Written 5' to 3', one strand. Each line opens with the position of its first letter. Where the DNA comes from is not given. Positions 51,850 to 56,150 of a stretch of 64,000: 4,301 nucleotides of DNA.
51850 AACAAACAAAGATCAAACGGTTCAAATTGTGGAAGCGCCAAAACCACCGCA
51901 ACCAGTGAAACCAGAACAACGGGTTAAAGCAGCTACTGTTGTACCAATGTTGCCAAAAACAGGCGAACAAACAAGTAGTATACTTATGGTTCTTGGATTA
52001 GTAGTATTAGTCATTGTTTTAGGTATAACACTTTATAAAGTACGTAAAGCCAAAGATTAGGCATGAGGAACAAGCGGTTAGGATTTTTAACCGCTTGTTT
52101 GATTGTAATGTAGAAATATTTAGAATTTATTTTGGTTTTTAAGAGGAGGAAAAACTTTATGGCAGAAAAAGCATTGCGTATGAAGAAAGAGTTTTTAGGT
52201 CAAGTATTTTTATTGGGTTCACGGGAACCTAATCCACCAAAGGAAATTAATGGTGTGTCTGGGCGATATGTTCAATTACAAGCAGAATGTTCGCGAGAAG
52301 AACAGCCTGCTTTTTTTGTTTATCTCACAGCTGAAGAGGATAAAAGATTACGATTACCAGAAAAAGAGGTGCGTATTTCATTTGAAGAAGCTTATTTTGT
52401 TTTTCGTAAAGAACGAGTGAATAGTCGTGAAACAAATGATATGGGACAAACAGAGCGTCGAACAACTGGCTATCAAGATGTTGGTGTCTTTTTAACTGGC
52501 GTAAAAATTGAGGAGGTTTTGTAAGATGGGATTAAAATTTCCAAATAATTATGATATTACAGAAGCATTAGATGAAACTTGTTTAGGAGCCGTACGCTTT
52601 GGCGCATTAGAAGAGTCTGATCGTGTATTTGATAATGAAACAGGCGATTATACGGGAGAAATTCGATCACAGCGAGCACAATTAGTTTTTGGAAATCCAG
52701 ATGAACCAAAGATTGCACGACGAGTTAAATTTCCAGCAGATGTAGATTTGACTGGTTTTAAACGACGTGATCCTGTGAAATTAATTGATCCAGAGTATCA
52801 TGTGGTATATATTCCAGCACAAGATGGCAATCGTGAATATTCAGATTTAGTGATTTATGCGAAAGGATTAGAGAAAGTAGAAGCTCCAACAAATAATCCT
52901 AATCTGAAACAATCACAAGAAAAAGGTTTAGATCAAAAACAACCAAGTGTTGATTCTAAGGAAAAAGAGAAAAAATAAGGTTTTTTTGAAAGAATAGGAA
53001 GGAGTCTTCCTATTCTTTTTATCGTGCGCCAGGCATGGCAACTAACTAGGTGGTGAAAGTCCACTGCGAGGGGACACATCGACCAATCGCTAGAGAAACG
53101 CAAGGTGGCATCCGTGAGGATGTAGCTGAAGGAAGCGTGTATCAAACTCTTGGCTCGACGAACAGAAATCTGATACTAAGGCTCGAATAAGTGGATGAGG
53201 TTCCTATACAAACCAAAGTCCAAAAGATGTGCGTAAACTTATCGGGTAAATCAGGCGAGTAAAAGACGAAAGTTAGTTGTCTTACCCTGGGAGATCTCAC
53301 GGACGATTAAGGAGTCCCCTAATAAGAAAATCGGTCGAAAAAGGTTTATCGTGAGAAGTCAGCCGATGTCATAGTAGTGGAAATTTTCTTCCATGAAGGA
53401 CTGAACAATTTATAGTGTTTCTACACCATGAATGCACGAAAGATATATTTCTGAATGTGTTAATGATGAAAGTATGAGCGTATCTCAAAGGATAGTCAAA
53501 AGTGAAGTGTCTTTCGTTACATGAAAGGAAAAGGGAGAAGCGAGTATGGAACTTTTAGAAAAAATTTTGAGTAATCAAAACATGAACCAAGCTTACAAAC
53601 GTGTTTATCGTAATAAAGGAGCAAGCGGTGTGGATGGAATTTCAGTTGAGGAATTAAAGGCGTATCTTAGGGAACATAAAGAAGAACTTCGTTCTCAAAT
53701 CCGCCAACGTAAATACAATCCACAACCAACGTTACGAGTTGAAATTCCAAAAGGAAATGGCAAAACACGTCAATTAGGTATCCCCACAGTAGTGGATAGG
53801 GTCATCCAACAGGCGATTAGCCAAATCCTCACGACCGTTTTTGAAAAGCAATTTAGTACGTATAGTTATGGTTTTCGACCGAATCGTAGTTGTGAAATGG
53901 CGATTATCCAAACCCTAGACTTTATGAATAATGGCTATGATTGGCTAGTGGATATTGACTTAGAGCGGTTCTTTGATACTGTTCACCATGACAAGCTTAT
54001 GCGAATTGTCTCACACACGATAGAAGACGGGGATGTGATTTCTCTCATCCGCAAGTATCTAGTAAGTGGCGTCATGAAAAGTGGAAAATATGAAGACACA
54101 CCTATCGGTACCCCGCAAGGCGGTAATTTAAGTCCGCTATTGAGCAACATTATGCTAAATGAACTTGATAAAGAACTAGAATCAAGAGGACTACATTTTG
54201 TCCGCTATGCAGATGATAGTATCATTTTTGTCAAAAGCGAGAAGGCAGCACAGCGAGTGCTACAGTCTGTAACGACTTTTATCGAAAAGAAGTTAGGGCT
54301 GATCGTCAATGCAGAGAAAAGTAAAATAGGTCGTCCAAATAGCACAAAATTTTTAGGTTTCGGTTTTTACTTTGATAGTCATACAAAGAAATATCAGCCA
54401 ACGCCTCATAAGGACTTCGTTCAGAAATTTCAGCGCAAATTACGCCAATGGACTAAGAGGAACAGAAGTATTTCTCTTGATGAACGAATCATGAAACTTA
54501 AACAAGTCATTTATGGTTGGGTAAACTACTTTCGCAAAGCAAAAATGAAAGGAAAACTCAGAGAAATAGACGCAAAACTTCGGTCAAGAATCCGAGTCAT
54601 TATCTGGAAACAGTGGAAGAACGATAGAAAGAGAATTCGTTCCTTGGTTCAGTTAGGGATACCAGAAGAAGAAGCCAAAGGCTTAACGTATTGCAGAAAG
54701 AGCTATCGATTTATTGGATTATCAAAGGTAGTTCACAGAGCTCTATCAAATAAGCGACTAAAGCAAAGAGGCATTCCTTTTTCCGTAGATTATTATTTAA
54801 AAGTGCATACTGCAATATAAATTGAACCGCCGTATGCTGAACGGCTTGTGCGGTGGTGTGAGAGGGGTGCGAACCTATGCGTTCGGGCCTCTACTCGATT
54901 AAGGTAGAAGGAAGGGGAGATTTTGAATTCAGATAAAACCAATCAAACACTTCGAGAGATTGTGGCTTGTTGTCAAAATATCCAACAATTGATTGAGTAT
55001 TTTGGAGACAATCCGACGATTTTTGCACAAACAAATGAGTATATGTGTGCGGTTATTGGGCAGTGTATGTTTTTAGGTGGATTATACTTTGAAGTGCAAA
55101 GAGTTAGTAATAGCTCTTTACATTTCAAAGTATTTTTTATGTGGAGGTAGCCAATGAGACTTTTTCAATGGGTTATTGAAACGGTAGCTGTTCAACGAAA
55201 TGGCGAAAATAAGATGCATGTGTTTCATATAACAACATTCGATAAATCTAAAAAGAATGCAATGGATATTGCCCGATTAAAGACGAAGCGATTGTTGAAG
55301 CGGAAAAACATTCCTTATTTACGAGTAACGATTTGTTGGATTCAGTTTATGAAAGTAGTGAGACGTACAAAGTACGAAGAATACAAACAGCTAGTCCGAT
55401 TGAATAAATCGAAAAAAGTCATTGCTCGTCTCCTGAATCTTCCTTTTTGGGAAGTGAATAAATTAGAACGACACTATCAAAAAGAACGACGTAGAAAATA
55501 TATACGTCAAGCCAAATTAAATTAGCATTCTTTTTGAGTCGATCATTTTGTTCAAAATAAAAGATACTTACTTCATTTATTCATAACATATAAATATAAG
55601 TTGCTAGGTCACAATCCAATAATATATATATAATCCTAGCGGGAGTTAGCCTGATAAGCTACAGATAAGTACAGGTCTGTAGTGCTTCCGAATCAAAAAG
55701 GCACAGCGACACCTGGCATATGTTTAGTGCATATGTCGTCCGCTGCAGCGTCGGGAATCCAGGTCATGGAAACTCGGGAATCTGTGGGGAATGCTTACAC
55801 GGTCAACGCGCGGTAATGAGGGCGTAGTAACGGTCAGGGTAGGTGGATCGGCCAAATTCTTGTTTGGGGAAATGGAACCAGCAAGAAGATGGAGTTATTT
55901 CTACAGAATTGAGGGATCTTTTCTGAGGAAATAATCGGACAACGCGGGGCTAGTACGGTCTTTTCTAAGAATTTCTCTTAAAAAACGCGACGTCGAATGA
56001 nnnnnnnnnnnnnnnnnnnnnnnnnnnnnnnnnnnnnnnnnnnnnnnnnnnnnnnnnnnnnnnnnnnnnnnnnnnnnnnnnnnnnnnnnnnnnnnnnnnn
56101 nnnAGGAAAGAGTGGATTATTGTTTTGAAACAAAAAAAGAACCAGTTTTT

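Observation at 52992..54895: Class-C-like group II intron inserted 3 nt after an intrinsic terminator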

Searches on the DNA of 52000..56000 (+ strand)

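Call 8: search_dna_similar(query=window:52000-56000:+, collection=plasmids, mode=near, max_rows=40)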
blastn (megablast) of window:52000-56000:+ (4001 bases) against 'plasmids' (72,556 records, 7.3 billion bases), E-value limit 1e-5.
Records with a match: 81; places in all: 94; records where one place covers at least 80% of the query: 0.
Best place of each record, by identity: 90-95% 5; 80-90% 65; 60-80% 11.
By first word of the organism name: Enterococcus 70; Bacillus 9; Peribacillus 1; Lysinibacillus 1.
By predicted mobility (MOB-suite, as given by PLSDB): non-mobilizable 45; conjugative 33; mobilizable 3.
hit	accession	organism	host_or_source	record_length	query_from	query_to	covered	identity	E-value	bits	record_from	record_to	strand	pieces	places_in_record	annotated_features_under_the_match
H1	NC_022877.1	Bacillus thuringiensis YBT-1518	-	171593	1013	2874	47%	74.2%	0e+0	730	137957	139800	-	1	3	ltrA: group II intron reverse transcriptase/maturase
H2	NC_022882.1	Bacillus thuringiensis YBT-1518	-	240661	1013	2874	47%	74.2%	0e+0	730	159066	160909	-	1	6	ltrA: group II intron reverse transcriptase/maturase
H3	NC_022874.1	Bacillus thuringiensis YBT-1518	-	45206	1015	2868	46%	74.3%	0e+0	726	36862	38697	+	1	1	none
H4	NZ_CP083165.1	Bacillus thuringiensis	whole organism,Biopesticide XenTari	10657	1017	2874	46%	73.7%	0e+0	673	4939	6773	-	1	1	ltrA: group II intron reverse transcriptase/maturase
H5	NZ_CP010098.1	Bacillus thuringiensis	Dendrolimus sibericus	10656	1017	2868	46%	73.8%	0e+0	673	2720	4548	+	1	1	ltrA: group II intron reverse transcriptase/maturase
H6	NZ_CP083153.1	Bacillus thuringiensis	whole organism,Biopesticide Agree WP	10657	1017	2868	46%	73.8%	0e+0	673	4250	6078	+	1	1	ltrA: group II intron reverse transcriptase/maturase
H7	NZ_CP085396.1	Peribacillus frigoritolerans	single cell,soil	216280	1016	2868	46%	73.7%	0e+0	660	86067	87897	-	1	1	none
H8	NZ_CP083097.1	Bacillus thuringiensis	whole organism,Biopesticide B401/B402 ...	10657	1019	2868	46%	73.7%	0e+0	669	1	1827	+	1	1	ltrA: group II intron reverse transcriptase/maturase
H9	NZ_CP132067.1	Bacillus mycoides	whole organism,soil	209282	1017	2772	44%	73.9%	6e-180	640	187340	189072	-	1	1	ltrA: group II intron reverse transcriptase/maturase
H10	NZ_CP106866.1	Lysinibacillus capsici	water,water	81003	1014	2244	31%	75.1%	6e-150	540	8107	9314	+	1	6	ltrA: group II intron reverse transcriptase/maturase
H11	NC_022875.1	Bacillus thuringiensis YBT-1518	-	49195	1011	1858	21%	76.7%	7e-120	440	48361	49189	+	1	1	none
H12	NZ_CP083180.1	Enterococcus faecium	Apis mellifera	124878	1075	1531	11%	85.6%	5e-131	477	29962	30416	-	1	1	none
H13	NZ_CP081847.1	Enterococcus raffinosus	Homo sapiens,feces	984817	1013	1289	7%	86.7%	3e-78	302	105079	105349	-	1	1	none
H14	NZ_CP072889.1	Enterococcus raffinosus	stream/river surface water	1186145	1017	1279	7%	89.7%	1e-87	333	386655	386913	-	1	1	record has no annotation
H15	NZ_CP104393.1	Enterococcus raffinosus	fermented food (Meju)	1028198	1017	1279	7%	89.0%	2e-85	326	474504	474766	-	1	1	record has no annotation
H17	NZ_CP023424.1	Enterococcus faecium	Homo sapiens,blood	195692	1016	1186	4%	80.9%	2e-26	130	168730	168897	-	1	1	IS1182-like element ISEfa7 family transposase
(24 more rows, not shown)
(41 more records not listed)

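Call 9: search_dna_similar(query=window:52000-56000:+, collection=phages, mode=near, max_rows=20)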
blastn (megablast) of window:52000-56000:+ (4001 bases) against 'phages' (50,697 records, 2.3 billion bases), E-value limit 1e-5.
No match.

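Call 43: get_annotated_region(hit=H17, flank=3000)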
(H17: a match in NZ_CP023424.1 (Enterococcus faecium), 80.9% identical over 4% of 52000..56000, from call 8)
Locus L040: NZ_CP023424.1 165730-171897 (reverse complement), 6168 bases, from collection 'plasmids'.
description: Enterococcus faecium strain K60-39 plasmid pTT39_p1, complete sequence
organism: Enterococcus faecium (NCBI taxid 1352)
taxonomy: Bacteria; Bacillota; Bacilli; Lactobacillales; Enterococcaceae; Enterococcus; Enterococcus faecium
host: -; source: Homo sapiens,blood; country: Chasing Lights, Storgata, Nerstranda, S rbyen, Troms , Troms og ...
typing (MOB-suite, as given by PLSDB): conjugative; replicon rep_cluster_893; relaxase MOBP; mating-pair formation MPF_T
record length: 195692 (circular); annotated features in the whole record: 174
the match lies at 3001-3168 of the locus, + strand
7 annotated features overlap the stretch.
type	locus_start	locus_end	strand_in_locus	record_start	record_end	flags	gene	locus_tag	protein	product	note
CDS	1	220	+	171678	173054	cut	-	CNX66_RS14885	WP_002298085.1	ABC transporter permease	-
CDS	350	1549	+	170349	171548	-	-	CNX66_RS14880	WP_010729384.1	IS256 family transposase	-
CDS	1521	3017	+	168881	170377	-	-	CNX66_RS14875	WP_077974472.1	IS1182-like element ISEfa7 family transposase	GO:0006313 - DNA transposition [Evidence IEA]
CDS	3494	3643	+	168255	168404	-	-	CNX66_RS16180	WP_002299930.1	hypothetical protein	-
CDS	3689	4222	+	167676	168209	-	-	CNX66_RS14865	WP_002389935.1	hypothetical protein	-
CDS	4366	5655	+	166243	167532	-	-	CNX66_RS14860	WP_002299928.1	ABC transporter substrate-binding protein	-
CDS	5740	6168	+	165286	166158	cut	-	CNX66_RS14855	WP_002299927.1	sugar ABC transporter permease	-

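Call 44: get_annotated_region(hit=H12, flank=3000)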
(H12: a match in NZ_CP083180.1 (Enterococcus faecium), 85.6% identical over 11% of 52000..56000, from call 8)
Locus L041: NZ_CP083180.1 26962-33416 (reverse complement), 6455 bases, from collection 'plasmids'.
description: Enterococcus faecium strain H7 plasmid unnamed, complete sequence
organism: Enterococcus faecium (NCBI taxid 1352)
taxonomy: Bacteria; Bacillota; Bacilli; Lactobacillales; Enterococcaceae; Enterococcus; Enterococcus faecium
host: -; source: Apis mellifera; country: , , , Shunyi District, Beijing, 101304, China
typing (MOB-suite, as given by PLSDB): non-mobilizable; replicon rep_cluster_893
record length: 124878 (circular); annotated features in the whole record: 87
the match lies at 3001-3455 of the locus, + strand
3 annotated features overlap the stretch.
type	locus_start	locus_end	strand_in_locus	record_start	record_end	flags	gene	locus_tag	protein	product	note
CDS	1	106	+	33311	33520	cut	-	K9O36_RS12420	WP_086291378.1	DNA helicase UvrA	-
CDS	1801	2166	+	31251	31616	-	-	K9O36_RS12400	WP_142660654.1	hypothetical protein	-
CDS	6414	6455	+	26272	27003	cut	-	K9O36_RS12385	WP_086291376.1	GntR family transcriptional regulator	-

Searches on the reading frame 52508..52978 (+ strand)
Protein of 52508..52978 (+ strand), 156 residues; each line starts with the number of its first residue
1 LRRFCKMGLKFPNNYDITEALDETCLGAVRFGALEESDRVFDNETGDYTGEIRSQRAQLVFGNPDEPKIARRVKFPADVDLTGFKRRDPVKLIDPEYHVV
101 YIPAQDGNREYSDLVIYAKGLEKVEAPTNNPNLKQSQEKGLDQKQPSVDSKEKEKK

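Call 6: search_protein_families(library=pfam, proteins=[window:52508-52978:+], max_evalue=0.01)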
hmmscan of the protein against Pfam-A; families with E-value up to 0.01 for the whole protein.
window:52508-52978:+ (156 aa): 0 families

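Call 13: find_encoding_contigs(protein=window:52526-52978:+, flank=4000, max_places=10)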
Protein window:52526-52978:+ (150 aa): 24 contigs read that carry it; 10 places shown.
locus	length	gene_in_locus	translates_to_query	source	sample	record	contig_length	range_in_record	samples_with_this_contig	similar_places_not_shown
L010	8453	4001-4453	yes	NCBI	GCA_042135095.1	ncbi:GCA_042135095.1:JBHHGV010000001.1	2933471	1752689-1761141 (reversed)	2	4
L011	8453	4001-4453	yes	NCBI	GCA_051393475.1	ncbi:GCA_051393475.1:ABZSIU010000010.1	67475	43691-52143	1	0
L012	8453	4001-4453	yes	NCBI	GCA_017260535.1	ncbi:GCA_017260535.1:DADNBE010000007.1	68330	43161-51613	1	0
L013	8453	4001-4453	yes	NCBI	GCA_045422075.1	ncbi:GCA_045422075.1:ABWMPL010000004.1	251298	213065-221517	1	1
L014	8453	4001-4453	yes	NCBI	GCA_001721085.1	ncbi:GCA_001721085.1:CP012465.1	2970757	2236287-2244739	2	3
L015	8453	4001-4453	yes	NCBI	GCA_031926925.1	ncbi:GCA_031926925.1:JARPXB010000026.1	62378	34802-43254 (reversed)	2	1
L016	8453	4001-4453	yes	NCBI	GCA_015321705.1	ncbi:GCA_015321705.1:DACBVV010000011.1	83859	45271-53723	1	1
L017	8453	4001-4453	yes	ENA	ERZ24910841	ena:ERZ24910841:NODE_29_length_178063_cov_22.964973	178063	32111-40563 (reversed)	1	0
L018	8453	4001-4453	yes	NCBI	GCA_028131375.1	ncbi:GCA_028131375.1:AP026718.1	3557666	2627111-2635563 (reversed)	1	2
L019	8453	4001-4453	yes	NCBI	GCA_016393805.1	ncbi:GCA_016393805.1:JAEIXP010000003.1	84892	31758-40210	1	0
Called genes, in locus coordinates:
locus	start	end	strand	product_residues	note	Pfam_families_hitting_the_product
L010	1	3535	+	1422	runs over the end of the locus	PF17210:SdrD_B (faint), PF17802:SpaA, PF11974:bMG3 (faint), PF17802:SpaA, PF18202:TQ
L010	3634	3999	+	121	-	-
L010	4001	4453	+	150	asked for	-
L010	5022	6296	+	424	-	PF00078:RVT_1, PF08388:GIIM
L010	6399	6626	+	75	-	-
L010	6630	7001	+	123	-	-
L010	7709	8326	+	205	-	-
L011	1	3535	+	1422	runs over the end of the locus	PF17210:SdrD_B (faint), PF17802:SpaA, PF11974:bMG3 (faint), PF17802:SpaA, PF18202:TQ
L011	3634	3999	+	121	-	-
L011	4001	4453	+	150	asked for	-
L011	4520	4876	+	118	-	-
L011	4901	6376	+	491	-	PF01580:FtsK_SpoIIIE (faint)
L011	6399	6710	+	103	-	-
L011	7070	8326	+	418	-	PF18106:Rol_Rep_N, PF02486:Rep_trans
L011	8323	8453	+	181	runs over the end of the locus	-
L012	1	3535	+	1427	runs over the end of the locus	PF08341:TED (faint), PF17210:SdrD_B (faint), PF17802:SpaA, PF11974:bMG3 (faint), PF17802:SpaA, PF18202:TQ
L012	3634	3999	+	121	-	-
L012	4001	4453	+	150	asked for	-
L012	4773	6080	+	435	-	PF13542:HTH_Tnp_ISL3 (weak), PF01610:DDE_Tnp_ISL3, PF13610:DDE_Tnp_IS240 (faint)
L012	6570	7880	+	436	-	-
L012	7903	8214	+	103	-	-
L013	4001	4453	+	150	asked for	-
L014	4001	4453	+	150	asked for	-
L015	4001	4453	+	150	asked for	-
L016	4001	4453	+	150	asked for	-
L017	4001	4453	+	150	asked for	-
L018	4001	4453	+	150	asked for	-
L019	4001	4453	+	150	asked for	-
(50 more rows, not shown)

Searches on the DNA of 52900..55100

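Call 4: search_rna_families(source=window, start=52900, end=55100, threshold=evalue, max_evalue=10, show_alignments=6)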
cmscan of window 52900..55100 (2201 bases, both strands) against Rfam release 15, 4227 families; matches with E-value up to 10: 7.
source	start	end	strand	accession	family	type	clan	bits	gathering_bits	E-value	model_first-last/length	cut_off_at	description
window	53108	53280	+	RF02001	group-II-D1D4-3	Intron;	CL00102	132.8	32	1.3e-28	1-170/170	no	Group II catalytic intron D1-D4-3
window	53328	53401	+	RF01998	group-II-D1D4-1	Intron;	CL00102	49.4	35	2.4e-07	1-84/84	no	Group II catalytic intron D1-D4-1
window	54825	54899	+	RF00029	Intron_gpII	Intron;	-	35.8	40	8.1e-05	1-77/77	no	Group II catalytic intron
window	52932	53016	-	RF02379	csRNA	Gene; sRNA;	-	23.4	57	4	1-93/93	no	Cia-dependent small RNA csRNA1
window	52988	53019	+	RF03831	mir-627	Gene; miRNA;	-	17.8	86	2.2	29-60/87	no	mir-627 microRNA precursor family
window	53013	53093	-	RF02086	Yar_2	Gene; lncRNA;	-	16.6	50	1.7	1-74/74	no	Yellow-achaete intergenic RNA conserved region 2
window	54260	54314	-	RF01160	sn2841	Gene; snRNA; snoRNA; CD-box;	-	16.3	45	7.4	1-72/72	no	Small nucleolar RNA sn2841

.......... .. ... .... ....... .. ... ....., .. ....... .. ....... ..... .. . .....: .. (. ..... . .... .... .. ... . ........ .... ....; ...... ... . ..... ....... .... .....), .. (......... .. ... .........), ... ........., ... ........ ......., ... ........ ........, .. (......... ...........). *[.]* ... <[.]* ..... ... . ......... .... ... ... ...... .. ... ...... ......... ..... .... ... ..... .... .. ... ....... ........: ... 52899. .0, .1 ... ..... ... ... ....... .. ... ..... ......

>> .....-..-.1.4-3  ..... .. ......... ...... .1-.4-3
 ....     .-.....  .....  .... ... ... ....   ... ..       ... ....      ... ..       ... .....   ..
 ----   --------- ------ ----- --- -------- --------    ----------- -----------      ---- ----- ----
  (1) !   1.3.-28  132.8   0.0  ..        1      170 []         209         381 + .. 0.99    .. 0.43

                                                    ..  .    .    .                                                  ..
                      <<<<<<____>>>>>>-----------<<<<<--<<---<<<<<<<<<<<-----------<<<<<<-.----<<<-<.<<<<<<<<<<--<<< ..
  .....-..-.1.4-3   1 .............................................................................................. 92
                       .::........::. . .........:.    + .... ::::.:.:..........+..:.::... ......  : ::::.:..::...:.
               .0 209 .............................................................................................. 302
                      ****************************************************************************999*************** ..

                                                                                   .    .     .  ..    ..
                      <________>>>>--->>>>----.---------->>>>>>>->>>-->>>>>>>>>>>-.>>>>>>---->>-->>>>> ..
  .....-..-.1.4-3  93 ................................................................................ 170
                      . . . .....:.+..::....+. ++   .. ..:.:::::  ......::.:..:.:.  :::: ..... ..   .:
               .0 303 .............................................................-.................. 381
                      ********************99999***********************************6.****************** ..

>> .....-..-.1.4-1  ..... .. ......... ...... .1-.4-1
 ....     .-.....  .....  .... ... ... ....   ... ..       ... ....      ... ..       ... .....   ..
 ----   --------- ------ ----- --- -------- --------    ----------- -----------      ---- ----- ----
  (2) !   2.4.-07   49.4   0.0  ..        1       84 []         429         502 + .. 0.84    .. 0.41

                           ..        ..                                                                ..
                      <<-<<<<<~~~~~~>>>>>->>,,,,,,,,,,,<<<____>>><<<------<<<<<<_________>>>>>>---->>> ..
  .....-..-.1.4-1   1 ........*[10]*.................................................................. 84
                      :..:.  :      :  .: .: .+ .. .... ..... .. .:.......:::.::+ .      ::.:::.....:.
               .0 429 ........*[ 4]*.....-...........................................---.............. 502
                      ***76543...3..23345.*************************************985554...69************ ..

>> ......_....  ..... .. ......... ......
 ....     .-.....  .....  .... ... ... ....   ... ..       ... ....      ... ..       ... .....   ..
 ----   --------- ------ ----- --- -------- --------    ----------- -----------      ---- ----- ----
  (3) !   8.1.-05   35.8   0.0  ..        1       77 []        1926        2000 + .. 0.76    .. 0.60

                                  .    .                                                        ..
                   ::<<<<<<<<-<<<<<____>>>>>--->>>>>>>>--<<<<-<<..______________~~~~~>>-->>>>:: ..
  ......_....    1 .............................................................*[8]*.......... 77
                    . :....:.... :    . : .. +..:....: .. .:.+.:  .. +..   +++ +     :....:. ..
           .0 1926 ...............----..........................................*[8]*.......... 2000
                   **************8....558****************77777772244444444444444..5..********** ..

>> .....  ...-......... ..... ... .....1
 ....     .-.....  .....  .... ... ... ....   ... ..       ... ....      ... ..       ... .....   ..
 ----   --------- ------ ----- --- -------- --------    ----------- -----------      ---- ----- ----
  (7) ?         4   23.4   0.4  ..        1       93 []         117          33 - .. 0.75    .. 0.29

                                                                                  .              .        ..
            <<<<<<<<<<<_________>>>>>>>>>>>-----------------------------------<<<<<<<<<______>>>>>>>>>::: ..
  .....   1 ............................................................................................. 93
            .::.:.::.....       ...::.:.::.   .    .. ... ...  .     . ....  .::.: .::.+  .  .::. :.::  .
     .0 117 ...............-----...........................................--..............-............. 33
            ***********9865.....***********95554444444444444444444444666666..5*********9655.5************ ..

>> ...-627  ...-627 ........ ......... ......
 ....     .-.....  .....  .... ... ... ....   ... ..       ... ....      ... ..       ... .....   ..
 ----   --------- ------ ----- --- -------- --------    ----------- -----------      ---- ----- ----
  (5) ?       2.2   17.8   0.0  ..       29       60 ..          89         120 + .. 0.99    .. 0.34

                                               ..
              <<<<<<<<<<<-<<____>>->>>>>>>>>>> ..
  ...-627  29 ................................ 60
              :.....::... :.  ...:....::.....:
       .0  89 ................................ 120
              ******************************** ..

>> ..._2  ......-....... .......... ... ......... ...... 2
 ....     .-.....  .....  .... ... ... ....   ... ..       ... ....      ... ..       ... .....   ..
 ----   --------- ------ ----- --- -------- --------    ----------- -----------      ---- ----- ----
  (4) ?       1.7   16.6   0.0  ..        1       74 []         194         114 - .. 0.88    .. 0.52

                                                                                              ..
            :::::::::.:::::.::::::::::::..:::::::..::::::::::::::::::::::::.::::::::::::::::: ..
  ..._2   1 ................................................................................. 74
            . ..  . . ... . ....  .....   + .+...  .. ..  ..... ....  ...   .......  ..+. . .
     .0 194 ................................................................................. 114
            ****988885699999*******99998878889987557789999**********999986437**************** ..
